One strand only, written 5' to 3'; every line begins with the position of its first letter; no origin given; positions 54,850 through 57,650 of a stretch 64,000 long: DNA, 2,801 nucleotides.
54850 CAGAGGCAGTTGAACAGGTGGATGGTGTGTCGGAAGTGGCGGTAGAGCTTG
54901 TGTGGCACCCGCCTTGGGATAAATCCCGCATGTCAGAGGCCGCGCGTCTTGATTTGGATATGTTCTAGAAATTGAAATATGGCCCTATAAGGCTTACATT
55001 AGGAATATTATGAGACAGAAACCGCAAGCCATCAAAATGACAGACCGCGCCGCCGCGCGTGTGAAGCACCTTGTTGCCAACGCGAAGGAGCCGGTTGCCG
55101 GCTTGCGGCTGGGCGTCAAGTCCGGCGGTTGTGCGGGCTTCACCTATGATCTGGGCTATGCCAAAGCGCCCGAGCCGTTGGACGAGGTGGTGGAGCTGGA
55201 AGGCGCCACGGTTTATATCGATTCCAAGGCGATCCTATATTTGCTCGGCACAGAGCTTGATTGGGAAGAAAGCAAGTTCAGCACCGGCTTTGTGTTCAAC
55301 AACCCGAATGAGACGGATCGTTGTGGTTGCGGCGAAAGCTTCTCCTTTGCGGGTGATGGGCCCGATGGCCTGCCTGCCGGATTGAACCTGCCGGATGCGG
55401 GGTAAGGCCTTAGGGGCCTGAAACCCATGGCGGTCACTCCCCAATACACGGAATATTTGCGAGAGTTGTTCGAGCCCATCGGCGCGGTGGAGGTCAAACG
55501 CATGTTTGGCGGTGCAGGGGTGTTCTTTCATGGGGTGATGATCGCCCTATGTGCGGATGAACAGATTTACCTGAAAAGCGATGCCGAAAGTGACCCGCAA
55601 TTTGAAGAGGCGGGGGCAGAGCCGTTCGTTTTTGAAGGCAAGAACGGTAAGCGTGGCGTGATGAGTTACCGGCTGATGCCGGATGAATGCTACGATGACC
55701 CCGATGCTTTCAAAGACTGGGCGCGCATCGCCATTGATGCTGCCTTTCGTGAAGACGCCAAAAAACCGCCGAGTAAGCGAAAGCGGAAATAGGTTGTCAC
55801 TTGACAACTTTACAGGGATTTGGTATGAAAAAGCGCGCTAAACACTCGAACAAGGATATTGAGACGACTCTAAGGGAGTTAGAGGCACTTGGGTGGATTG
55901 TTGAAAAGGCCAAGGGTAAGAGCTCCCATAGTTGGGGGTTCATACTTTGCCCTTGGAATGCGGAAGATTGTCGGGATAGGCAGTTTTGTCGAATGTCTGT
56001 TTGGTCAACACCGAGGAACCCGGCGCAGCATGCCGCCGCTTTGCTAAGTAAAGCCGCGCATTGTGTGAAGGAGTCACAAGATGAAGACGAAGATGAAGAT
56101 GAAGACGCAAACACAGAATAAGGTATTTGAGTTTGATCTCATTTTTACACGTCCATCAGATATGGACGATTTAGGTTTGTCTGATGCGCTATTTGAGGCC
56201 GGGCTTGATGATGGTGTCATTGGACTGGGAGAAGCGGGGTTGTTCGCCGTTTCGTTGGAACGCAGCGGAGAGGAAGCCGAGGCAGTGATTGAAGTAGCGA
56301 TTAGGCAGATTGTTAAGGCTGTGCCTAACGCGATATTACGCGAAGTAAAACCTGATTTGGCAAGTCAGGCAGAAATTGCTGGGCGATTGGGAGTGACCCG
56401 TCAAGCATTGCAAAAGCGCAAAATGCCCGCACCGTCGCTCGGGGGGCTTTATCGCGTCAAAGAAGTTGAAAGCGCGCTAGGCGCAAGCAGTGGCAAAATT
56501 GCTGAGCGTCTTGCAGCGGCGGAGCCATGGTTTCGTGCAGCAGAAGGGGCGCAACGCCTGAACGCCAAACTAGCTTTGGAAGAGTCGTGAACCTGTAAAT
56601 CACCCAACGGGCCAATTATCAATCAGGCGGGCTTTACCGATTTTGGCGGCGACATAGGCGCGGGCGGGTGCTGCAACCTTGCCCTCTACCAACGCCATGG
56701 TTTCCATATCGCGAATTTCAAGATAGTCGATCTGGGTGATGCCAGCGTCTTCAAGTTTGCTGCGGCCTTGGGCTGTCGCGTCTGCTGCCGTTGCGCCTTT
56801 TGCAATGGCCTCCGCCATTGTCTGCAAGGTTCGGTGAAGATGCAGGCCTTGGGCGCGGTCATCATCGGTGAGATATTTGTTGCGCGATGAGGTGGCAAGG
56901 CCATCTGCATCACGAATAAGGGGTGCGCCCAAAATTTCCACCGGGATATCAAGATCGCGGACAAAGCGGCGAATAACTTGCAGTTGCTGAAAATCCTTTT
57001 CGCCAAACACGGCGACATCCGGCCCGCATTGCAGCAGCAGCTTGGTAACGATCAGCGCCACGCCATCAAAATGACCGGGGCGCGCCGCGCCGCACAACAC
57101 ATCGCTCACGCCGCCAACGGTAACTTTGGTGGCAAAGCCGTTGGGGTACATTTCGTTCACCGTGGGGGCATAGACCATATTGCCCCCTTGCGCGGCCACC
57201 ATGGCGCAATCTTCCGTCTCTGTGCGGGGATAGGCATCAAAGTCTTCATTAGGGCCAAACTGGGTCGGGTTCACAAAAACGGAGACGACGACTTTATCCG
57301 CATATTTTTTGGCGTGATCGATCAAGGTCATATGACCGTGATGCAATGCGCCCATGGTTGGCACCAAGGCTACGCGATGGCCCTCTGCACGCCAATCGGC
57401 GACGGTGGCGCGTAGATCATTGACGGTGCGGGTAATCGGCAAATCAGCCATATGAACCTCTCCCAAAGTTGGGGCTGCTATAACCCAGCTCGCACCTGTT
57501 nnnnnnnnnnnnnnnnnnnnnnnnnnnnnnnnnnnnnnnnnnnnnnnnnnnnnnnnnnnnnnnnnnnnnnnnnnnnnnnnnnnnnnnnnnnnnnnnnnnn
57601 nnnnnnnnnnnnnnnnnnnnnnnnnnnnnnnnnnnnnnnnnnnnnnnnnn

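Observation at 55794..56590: Low-GC hicAB-like toxin-antitoxin islet with an atypical HicA and a dual-coding GAAGAY hexamer repeat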

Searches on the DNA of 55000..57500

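Call 102: search_rna_families(source=window, start=55000, end=57500, threshold=evalue, max_evalue=1)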
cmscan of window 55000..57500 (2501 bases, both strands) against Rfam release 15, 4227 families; matches with E-value up to 1: 0.
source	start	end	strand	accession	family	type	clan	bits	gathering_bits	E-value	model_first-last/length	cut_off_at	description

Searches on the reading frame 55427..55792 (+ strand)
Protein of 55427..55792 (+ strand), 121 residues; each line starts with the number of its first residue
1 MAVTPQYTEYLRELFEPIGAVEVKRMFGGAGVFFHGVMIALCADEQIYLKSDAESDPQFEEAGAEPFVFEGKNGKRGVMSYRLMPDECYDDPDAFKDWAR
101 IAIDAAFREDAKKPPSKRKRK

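Call 7: search_protein_families(library=pfam, proteins=[window:55427-55789:+], max_evalue=10)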
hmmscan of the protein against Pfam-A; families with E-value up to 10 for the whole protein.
window:55427-55789:+ (121 aa): 1 family
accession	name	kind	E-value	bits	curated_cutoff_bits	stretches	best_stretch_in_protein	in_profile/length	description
PF04993.18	TfoX_N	-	8.2e-28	96.8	30.1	1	13-106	1-91/91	TfoX N-terminal domain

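Call 58: find_encoding_contigs(protein=window:55427-55792:+, flank=4000, max_places=8)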
Protein window:55427-55792:+ (121 aa): 2 contigs read that carry it; 2 places shown.
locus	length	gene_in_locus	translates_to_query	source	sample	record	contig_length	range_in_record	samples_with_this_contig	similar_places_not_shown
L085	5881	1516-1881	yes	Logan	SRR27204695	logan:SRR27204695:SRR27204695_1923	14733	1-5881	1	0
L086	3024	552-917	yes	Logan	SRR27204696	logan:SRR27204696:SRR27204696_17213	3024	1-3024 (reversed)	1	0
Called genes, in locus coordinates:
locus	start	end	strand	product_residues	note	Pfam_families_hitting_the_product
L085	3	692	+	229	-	?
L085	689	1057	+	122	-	PF01883:FeS_assembly_P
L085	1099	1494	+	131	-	PF01521:Fe-S_biosyn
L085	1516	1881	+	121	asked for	PF04993:TfoX_N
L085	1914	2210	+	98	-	-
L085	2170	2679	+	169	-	-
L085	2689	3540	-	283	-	PF02569:Pantoate_ligase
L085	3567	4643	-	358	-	PF01266:DAO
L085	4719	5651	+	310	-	PF10609:ParA, PF01656:CbiA, PF09140:MipZ, PF13614:AAA_31 (weak)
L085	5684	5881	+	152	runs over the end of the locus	PF00226:DnaJ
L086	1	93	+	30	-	?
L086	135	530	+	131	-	PF01521:Fe-S_biosyn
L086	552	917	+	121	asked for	PF04993:TfoX_N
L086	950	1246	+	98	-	-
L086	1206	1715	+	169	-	-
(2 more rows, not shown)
